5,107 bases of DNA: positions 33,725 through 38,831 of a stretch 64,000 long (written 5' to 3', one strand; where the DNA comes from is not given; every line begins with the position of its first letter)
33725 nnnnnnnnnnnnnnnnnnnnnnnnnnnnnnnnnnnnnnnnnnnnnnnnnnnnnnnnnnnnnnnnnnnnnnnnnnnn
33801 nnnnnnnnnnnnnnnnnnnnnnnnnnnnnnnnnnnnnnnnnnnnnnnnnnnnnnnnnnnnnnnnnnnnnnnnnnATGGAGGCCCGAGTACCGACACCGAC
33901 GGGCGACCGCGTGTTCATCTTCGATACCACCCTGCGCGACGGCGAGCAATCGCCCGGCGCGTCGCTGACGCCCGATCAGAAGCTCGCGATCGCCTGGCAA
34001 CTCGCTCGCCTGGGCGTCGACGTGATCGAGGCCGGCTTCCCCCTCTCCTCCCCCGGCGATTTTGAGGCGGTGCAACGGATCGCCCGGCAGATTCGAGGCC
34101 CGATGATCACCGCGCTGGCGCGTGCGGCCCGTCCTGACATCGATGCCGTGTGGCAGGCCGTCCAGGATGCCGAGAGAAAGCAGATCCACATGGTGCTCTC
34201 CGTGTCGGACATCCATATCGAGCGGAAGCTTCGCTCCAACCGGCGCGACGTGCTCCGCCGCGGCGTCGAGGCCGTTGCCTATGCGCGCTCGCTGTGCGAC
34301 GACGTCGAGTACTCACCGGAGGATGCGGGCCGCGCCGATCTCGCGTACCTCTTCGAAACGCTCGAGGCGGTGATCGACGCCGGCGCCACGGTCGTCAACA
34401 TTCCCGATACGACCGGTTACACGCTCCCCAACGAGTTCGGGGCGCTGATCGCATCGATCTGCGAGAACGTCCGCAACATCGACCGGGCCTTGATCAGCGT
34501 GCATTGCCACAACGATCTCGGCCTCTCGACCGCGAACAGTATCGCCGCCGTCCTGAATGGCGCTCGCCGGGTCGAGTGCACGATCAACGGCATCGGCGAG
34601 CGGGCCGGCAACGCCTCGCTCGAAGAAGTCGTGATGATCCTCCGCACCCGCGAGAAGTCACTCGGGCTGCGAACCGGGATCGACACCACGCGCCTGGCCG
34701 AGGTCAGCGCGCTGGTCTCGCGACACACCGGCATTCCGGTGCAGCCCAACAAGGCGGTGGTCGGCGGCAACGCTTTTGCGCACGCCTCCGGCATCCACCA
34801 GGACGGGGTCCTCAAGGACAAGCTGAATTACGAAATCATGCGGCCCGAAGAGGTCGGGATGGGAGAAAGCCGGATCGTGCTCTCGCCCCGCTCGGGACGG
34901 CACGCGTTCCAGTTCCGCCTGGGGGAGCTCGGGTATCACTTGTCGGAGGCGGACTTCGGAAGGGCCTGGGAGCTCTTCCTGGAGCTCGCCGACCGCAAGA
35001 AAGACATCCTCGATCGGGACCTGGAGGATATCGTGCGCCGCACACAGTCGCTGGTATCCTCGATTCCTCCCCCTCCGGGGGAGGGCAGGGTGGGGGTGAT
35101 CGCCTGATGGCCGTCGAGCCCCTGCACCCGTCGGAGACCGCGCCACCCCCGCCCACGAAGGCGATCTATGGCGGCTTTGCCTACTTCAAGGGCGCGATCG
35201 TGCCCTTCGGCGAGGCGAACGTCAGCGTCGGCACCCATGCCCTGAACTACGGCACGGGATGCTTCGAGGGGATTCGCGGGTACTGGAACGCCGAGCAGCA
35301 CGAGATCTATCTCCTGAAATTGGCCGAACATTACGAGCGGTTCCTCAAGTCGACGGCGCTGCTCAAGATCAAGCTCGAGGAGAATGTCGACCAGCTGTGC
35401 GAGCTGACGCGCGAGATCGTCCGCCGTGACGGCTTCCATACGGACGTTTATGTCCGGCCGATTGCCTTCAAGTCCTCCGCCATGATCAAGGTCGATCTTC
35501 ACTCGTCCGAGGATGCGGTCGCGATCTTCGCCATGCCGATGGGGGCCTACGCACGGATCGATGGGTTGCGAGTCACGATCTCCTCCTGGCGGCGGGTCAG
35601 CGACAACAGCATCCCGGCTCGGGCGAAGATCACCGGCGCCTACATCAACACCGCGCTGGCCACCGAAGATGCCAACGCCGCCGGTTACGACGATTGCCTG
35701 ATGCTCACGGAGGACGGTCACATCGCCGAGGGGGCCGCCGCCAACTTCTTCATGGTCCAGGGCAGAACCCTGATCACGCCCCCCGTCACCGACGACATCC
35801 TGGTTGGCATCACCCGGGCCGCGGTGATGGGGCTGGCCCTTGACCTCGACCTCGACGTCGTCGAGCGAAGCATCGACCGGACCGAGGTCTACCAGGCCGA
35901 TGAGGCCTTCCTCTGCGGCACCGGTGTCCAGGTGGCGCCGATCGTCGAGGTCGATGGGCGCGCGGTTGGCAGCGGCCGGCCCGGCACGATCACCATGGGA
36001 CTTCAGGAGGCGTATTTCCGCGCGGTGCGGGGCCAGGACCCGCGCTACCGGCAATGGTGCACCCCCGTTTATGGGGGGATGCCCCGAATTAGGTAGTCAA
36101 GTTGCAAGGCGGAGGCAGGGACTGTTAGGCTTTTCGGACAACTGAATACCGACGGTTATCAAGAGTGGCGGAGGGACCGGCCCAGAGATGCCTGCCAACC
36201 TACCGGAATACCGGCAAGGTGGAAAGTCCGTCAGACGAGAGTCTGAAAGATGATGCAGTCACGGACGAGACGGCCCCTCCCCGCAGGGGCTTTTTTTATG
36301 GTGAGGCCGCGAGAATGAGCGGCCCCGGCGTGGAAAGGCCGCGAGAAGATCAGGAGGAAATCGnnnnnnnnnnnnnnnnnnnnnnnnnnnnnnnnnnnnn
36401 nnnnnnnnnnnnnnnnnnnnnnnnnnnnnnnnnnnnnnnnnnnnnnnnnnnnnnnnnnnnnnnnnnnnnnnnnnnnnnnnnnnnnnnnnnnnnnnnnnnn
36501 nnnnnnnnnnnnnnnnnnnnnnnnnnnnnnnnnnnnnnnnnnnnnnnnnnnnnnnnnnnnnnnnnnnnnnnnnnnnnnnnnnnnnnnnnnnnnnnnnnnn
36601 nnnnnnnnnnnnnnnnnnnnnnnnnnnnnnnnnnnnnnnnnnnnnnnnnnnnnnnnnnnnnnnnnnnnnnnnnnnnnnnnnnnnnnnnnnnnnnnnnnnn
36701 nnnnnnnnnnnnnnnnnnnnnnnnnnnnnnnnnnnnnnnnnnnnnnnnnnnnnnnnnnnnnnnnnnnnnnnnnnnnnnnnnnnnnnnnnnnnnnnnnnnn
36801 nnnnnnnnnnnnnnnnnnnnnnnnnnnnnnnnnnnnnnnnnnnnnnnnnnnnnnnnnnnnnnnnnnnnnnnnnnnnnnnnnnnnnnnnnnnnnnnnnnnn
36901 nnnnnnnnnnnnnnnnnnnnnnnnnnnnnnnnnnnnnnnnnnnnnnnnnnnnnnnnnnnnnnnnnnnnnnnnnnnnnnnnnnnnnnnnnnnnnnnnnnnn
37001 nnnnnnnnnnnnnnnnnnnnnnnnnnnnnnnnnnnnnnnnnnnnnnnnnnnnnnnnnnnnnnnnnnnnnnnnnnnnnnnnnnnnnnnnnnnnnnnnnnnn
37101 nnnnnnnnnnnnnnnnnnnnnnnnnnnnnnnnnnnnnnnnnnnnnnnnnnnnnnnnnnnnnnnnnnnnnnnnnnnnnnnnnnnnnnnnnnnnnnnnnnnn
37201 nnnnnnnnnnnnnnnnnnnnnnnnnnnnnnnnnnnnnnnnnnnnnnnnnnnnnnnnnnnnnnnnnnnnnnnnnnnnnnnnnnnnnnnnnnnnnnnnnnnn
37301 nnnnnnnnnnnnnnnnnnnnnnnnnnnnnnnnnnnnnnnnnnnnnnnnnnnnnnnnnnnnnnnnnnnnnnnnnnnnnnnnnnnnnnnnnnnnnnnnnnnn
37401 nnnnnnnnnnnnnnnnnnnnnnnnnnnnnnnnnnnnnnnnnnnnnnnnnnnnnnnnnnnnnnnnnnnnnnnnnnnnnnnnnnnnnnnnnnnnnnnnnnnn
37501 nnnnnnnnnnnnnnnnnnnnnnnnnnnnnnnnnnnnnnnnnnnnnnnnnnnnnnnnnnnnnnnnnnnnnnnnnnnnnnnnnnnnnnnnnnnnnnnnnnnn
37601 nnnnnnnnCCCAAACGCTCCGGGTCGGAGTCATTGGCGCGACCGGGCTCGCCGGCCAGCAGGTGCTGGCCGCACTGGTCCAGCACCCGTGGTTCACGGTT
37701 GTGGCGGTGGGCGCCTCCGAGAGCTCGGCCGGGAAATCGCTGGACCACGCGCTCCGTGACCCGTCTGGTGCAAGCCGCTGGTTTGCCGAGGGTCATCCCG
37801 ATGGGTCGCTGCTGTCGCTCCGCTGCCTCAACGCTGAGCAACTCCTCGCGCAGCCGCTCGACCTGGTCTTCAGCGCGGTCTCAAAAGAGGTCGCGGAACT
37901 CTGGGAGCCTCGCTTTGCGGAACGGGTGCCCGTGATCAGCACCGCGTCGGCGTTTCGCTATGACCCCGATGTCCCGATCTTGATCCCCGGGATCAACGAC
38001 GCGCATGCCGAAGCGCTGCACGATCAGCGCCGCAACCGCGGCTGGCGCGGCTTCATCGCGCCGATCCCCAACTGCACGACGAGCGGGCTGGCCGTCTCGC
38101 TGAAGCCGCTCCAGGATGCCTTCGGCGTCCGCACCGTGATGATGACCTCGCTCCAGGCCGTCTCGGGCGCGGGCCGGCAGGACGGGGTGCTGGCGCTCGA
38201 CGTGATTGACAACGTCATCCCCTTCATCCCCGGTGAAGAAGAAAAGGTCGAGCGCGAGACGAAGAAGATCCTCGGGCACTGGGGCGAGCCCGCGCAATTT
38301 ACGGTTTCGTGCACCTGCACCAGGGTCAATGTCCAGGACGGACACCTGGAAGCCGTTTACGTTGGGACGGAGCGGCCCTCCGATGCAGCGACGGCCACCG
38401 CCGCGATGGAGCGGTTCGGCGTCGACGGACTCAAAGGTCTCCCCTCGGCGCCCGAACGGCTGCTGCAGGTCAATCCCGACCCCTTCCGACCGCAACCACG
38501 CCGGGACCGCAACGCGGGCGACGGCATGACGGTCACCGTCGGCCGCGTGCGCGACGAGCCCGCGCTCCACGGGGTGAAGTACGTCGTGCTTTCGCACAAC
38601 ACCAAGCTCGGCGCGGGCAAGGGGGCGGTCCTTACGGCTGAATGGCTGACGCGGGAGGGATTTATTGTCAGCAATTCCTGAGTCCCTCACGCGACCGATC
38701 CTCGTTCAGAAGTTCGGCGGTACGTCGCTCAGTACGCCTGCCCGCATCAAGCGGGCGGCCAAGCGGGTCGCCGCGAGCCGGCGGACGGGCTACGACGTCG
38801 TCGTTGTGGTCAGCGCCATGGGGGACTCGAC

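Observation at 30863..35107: Divergent single-subunit ALS-like TPP enzyme plus small RHH protein heading a tightly coupled ilvC / short leuA(cimA-like) / ilvE operon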

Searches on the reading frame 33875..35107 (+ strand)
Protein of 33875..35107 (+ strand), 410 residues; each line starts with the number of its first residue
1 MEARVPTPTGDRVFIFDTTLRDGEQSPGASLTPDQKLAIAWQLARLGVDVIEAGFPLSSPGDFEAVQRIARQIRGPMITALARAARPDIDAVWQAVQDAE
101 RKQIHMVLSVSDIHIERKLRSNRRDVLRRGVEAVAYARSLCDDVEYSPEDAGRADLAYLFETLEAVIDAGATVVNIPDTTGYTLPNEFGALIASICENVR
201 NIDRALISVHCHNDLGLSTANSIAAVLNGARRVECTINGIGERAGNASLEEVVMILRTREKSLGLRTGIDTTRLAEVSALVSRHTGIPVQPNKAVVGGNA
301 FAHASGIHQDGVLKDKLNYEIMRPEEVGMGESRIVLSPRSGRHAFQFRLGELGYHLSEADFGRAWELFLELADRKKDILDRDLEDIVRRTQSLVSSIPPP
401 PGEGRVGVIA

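Call 4: search_protein_families(library=pfam, proteins=[window:33875-35107:+], max_evalue=0.01)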
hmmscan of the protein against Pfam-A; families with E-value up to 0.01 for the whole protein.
window:33875-35107:+ (410 aa): 2 families
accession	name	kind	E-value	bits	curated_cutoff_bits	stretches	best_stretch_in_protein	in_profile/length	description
PF00682.25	HMGL-like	-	8.4e-90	301.1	29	1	13-281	2-260/260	HMGL-like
PF22617.1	HCS_D2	-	5e-23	81.7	27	1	295-376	1-82/82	Homocitrate synthase post-HMGL domain-like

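Call 5: search_protein_families(library=ncbifam, proteins=[window:33875-35107:+], max_evalue=0.01)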
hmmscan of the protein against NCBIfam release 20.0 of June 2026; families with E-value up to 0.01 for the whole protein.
window:33875-35107:+ (410 aa): 28 families (the best 25 are shown)
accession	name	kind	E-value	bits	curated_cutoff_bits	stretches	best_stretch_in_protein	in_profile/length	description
NF002086.0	PRK00915.1-3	equivalog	1.6e-181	604.3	532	1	11-390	5-384/516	2-isopropylmalate synthase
TIGR00973.1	leuA_bact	equivalog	3.8e-173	576.5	598.7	1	12-389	1-378/494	2-isopropylmalate synthase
NF002087.0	PRK00915.1-4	equivalog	1.2e-165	551.9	729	1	10-391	4-386/516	2-isopropylmalate synthase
NF002084.0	PRK00915.1-1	equivalog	4.7e-157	523.7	748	1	11-387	3-379/523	2-isopropylmalate synthase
NF002088.0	PRK00915.1-5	equivalog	1.1e-150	502.6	697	1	12-391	3-382/514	2-isopropylmalate synthase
NF002085.0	PRK00915.1-2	subfamily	1.4e-122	410.1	517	1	10-390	11-379/504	2-isopropylmalate synthase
NF041069.1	IPMS_Sufob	equivalog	1.5e-116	389.7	600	1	14-389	2-367/371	isopropylmalate synthase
TIGR02090.1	LEU1_arch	subfamily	3.1e-116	388.5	484.75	1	13-387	1-363/363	isopropylmalate/citramalate/homocitrate synthases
TIGR02660.1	nifV_homocitr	equivalog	5.3e-86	289.2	462.9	1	13-379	2-356/365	homocitrate synthase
TIGR02146.1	LysS_fung_arch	equivalog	5.6e-76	256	413.55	1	15-359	1-333/344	homocitrate synthase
NF042434.1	IPMS_Lepto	equivalog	3.3e-74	250.1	500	1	12-366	5-364/374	2-isopropylmalate synthase LeuA2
TIGR00977.1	citramal_synth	equivalog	3.8e-59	200.4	450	1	13-358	2-350/526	citramalate synthase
NF042433.1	CitmalDyn_Leptosp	equivalog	2e-41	142.1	950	1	10-387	5-380/514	(R)-citramalate synthase CimA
NF002991.1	PRK03739.1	subfamily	5.9e-41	140.8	455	1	18-314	32-340/550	2-isopropylmalate synthase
TIGR00970.1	leuA_yeast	equivalog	6.6e-35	120.7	697.4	1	17-314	31-343/564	2-isopropylmalate synthase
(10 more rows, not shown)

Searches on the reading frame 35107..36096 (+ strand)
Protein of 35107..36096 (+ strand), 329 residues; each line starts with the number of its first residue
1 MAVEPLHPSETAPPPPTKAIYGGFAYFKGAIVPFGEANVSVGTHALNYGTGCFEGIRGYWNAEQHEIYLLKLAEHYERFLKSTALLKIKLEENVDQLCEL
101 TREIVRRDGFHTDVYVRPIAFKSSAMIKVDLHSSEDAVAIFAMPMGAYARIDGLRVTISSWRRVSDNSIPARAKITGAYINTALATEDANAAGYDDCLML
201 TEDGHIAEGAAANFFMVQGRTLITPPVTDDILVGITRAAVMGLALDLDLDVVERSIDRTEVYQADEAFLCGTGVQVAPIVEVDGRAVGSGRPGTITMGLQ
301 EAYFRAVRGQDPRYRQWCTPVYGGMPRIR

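Call 4: search_protein_families(library=pfam, proteins=[window:35107-36096:+], max_evalue=0.01)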
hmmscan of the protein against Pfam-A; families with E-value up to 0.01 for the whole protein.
window:35107-36096:+ (329 aa): 1 family
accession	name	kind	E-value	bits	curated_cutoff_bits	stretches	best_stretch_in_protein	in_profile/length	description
PF01063.24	Aminotran_4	-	1.2e-46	159.8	28.5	1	51-282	1-223/223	Amino-transferase class IV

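Call 5: search_protein_families(library=ncbifam, proteins=[window:35107-36096:+], max_evalue=0.01)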
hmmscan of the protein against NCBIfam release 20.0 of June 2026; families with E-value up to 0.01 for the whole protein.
window:35107-36096:+ (329 aa): 23 families
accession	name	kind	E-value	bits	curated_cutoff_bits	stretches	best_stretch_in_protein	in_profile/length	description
NF005146.0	PRK06606.1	equivalog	5.3e-103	344.2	279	1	24-321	8-306/307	branched-chain amino acid transaminase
TIGR01122.1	ilvE_I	equivalog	1.1e-88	297.3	245.55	1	26-321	1-298/298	branched-chain-amino-acid transaminase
NF005726.0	PRK07544.1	equivalog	5.1e-58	196.5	396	1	23-310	11-291/295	branched-chain amino acid aminotransferase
NF006185.0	PRK08320.1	subfamily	7e-55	186.3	363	1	25-308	5-284/292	branched-chain amino acid aminotransferase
NF009126.0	PRK12479.1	equivalog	2.4e-42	145.1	518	1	24-309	5-286/299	branched-chain-amino-acid transaminase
NF009896.0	PRK13356.1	equivalog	9.7e-40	136.5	262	1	26-291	11-270/287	branched-chain amino acid aminotransferase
NF005209.0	PRK06680.1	subfamily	3.4e-39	134.4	320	1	24-308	4-282/286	D-amino-acid transaminase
NF009897.0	PRK13357.1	equivalog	1.4e-37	129.3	307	1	29-321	47-357/358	branched-chain amino acid aminotransferase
TIGR01123.1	ilvE_II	equivalog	3.5e-33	114.9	250.05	1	32-319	7-311/313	branched-chain-amino-acid transaminase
TIGR01121.1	D_amino_aminoT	equivalog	2.7e-29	102.2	277.45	2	184-304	153-272/276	D-amino-acid transaminase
NF005800.0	PRK07650.1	equivalog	1.2e-27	97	308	1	25-307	3-276/290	aminodeoxychorismate lyase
NF005888.0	PRK07849.1-3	equivalog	1.1e-23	83.6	273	1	44-288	34-275/298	aminodeoxychorismate lyase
NF009066.0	PRK12400.1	equivalog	6.8e-23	81.5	538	1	40-306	24-281/290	D-amino-acid transaminase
NF004761.0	PRK06092.1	equivalog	9.5e-20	70.9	260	1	37-284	10-249/268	aminodeoxychorismate lyase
TIGR03461.1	pabC_Proteo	equivalog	2.1e-19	69.7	176.85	1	37-284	8-247/262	aminodeoxychorismate lyase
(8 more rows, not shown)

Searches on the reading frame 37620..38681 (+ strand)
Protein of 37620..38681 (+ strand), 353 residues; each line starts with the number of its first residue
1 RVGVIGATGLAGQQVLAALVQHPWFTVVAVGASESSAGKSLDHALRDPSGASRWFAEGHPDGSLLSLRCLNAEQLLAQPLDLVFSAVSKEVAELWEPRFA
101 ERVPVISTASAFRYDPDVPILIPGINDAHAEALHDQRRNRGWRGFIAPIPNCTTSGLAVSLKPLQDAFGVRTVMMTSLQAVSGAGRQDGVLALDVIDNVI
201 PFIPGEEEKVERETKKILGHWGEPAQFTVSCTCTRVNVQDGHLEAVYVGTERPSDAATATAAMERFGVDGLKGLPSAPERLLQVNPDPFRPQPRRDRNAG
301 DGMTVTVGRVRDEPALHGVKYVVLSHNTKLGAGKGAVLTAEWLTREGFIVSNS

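Call 88: search_protein_families(library=ncbifam, proteins=[window:37620-38681:+], max_evalue=1e-20)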
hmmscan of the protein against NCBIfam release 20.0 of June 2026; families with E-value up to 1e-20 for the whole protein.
window:37620-38681:+ (353 aa): 5 families
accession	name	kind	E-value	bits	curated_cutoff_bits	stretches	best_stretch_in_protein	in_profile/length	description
NF006416.0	PRK08664.1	subfamily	2.6e-102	342.6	232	1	1-349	5-349/350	aspartate-semialdehyde dehydrogenase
TIGR00978.1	asd_EA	equivalog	1.3e-97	326.9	301.2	1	1-343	2-340/342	aspartate-semialdehyde dehydrogenase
NF011456.0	PRK14874.1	equivalog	3.4e-38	131.5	223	1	1-187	6-166/346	aspartate-semialdehyde dehydrogenase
TIGR01296.1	asd_B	equivalog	1.8e-31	109.5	324.2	0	80-187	62-162/339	aspartate-semialdehyde dehydrogenase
NF005229.0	PRK06728.1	equivalog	8e-21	74.3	628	0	206-349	220-347/347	aspartate-semialdehyde dehydrogenase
